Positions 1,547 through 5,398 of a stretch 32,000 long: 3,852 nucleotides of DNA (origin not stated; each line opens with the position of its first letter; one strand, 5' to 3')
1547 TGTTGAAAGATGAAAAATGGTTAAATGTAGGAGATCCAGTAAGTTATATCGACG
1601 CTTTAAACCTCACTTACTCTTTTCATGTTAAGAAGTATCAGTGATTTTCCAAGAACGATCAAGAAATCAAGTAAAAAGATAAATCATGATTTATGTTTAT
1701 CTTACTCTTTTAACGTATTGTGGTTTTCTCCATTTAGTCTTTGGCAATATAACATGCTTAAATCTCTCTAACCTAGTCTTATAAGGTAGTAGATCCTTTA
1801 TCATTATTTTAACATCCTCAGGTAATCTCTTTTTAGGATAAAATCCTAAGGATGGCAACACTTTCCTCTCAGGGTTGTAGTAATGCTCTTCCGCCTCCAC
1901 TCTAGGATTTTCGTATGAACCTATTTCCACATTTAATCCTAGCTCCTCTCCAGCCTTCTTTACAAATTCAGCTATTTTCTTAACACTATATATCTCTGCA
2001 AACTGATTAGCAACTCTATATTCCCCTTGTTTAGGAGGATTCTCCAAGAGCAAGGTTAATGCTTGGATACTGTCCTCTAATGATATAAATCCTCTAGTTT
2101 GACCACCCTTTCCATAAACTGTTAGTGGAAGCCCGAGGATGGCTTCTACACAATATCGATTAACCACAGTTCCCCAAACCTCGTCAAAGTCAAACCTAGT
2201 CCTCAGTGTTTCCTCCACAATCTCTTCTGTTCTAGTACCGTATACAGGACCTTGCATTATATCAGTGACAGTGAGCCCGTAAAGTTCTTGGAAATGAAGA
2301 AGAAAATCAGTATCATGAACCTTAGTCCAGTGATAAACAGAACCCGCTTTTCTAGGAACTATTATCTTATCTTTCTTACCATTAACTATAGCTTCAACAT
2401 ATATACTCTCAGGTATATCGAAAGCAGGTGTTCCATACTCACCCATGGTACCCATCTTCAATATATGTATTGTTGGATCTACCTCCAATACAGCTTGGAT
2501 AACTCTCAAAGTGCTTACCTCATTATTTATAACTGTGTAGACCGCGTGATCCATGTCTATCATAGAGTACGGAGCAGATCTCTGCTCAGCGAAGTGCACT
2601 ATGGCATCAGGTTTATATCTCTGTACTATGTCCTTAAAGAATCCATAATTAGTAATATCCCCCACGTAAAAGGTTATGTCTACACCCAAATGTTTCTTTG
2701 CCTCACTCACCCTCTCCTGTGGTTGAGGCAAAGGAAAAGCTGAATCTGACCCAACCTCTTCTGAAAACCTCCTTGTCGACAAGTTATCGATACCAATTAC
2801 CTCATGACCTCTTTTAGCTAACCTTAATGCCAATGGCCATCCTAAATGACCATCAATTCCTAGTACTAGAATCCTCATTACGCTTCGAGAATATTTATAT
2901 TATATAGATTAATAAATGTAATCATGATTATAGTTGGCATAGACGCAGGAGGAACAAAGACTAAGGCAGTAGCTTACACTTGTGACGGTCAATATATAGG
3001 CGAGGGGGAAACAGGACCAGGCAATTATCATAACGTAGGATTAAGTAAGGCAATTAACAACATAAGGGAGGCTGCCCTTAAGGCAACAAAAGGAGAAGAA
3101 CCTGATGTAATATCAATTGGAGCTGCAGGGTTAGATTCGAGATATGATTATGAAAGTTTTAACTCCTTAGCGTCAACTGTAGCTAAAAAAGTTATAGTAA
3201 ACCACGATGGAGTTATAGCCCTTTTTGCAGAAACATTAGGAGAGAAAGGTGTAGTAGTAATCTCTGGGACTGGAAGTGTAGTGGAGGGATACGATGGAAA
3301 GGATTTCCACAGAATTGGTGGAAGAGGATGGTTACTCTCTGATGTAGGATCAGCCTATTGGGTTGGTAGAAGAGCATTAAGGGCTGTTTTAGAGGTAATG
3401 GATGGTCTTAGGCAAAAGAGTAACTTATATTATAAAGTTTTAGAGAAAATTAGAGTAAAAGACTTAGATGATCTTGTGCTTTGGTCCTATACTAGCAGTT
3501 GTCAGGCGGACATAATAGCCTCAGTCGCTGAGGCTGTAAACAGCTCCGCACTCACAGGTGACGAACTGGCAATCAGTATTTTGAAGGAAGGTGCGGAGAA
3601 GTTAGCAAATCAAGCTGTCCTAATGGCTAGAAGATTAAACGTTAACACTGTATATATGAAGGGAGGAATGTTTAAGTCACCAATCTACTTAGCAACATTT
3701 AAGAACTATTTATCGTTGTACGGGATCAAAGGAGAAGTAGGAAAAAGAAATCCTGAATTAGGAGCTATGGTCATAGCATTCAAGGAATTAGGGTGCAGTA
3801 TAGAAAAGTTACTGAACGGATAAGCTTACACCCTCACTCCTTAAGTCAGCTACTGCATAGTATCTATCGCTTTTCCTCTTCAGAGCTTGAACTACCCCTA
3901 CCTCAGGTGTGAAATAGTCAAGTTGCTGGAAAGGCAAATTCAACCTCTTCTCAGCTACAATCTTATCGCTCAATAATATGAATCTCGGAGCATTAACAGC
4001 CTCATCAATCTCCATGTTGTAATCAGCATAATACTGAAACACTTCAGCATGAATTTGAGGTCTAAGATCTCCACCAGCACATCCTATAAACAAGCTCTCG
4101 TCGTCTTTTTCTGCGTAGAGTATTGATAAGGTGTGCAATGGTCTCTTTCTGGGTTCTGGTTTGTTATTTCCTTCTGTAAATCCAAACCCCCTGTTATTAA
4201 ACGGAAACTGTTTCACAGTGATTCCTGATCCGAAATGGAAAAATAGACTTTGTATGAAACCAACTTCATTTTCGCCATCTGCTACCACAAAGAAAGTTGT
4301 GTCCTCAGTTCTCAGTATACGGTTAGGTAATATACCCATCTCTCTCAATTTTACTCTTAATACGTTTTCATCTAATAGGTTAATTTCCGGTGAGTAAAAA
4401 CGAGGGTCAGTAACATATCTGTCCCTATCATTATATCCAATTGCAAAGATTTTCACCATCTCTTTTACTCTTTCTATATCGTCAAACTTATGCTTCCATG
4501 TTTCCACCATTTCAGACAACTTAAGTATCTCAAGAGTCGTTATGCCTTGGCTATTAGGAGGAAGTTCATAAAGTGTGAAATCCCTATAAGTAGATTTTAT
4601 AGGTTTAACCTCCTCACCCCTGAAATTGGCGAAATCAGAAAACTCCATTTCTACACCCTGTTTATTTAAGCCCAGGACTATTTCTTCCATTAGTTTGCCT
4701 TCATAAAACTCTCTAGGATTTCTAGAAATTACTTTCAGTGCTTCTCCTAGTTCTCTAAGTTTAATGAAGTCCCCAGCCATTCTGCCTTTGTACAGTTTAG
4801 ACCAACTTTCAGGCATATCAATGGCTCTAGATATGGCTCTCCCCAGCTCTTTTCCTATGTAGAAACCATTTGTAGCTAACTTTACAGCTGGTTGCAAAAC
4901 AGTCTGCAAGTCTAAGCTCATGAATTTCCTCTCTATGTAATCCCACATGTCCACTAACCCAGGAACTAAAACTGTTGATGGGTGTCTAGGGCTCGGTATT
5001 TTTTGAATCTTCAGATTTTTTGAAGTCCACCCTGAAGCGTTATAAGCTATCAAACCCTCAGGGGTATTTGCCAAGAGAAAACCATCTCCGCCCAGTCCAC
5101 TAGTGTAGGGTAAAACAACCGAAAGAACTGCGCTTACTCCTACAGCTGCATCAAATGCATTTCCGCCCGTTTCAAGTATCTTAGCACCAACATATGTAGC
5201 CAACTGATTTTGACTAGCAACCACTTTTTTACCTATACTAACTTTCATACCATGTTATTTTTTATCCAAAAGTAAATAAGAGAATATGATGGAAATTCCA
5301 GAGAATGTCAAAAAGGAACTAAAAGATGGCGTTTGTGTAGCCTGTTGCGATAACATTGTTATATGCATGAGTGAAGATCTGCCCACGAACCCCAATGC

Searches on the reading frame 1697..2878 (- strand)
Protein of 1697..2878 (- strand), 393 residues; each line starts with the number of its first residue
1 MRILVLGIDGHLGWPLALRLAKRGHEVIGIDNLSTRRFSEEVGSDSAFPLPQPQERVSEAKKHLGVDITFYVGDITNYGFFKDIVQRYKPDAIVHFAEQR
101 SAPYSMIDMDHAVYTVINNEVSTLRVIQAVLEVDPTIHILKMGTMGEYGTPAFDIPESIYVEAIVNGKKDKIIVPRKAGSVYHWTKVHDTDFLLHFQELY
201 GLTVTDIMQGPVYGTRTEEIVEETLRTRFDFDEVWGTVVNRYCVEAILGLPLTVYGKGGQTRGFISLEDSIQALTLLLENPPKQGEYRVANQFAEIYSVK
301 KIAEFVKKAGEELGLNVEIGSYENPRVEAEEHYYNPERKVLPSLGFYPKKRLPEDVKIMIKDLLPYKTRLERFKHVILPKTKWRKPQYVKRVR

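Call 75: search_protein_families(library=pfam, proteins=[window:1697-2878:-], max_evalue=0.00001)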
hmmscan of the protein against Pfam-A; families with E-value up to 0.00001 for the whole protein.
window:1697-2878:- (393 aa): 2 families
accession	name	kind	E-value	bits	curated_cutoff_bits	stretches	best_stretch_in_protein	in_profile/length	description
PF01370.27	Epimerase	-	3.2e-22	79.6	20.9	1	3-287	1-237/240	NAD dependent epimerase/dehydratase family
PF16363.11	GDP_Man_Dehyd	-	3.2e-19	70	27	1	4-331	1-295/332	GDP-mannose 4,6 dehydratase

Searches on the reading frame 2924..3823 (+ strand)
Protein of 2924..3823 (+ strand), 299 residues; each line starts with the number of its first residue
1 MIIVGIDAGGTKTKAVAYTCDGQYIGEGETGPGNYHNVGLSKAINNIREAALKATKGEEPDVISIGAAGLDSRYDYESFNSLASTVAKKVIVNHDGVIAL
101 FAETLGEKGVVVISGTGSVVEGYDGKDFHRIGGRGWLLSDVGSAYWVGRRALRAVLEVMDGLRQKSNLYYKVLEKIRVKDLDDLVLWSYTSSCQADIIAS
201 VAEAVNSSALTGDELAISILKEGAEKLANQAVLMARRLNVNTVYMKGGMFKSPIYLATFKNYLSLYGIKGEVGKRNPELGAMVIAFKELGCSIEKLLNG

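Call 75: search_protein_families(library=pfam, proteins=[window:2924-3823:+], max_evalue=0.00001)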
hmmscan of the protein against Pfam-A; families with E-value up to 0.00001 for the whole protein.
window:2924-3823:+ (299 aa): 1 family
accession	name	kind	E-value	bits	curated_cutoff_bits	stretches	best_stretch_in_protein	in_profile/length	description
PF01869.26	BcrAD_BadFG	-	1.8e-49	169.2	31.5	1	4-281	1-267/271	BadF/BadG/BcrA/BcrD ATPase family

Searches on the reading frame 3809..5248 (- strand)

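Call 75: search_protein_families(library=pfam, proteins=[window:3809-5248:-], max_evalue=0.00001)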
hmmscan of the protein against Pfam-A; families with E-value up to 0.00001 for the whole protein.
window:3809-5248:- (479 aa): 1 family
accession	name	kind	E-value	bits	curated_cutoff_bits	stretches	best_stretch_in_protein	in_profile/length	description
PF01019.26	G_glu_transpept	-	7.6e-74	249.8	27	1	23-434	2-463/512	Gamma-glutamyltranspeptidase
